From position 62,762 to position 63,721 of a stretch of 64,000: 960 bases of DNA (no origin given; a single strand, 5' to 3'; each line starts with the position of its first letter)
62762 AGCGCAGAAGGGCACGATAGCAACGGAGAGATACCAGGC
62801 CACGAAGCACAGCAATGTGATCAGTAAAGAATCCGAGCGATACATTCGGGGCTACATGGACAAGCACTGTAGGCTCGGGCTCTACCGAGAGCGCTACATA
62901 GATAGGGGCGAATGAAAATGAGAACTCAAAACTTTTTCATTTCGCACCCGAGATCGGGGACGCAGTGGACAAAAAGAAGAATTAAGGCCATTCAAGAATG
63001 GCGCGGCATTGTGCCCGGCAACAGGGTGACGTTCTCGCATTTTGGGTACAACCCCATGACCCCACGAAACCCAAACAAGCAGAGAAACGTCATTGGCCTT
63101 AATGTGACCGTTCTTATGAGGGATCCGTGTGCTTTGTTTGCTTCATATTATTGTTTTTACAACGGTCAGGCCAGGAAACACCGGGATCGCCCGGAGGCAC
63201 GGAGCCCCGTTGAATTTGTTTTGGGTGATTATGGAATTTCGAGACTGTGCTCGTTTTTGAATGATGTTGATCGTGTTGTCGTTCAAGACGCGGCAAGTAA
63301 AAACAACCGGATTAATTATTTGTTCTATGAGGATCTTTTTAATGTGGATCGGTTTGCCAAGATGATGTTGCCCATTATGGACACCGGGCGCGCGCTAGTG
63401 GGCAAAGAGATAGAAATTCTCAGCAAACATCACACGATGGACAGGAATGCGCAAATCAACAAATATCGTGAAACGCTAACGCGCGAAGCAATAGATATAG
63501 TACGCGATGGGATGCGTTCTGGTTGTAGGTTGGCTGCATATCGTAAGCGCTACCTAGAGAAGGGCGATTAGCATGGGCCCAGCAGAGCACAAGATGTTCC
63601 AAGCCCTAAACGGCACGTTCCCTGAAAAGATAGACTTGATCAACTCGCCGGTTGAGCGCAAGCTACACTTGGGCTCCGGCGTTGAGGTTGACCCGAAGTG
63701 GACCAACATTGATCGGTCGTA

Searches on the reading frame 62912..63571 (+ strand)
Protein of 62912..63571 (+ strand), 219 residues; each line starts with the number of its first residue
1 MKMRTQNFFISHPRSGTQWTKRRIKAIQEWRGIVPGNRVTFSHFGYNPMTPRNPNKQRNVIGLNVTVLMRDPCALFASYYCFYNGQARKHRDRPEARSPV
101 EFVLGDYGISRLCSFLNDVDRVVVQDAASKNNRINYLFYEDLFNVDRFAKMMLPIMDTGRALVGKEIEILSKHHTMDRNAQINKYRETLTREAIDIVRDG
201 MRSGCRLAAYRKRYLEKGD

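Call 19: find_encoding_contigs(protein=window:62912-63571:+, flank=10000, max_places=3)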
Protein window:62912-63571:+ (219 aa): 1 contig read that carries it; 1 place shown.
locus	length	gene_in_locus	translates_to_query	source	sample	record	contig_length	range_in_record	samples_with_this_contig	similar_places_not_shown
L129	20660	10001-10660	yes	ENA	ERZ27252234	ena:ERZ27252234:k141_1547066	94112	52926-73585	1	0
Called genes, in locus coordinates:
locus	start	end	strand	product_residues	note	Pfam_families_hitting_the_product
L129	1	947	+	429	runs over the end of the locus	PF07068:Gp23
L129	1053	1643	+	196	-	-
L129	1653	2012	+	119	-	-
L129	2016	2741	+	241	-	-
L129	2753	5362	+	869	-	PF00535:Glycos_transf_2, PF13641:Glyco_tranf_2_3 (weak), PF00534:Glycos_transf_1, PF13692:Glyco_trans_1_4, PF13524:Glyco_trans_1_2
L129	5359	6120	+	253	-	-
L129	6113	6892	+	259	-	PF13469:Sulfotransfer_3 (weak)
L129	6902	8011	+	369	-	PF13524:Glyco_trans_1_2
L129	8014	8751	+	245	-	-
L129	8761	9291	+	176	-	PF13489:Methyltransf_23, PF13847:Methyltransf_31, PF08241:Methyltransf_11, PF08242:Methyltransf_12, PF13649:Methyltransf_25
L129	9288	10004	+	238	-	-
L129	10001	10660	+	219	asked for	-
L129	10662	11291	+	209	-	PF13489:Methyltransf_23, PF08241:Methyltransf_11 (faint), PF08242:Methyltransf_12 (weak)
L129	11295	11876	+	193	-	PF04989:RMNT_CmcI (weak)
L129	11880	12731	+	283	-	PF13579:Glyco_trans_4_4 (weak), PF20706:GT4-conflict, PF00534:Glycos_transf_1, PF13692:Glyco_trans_1_4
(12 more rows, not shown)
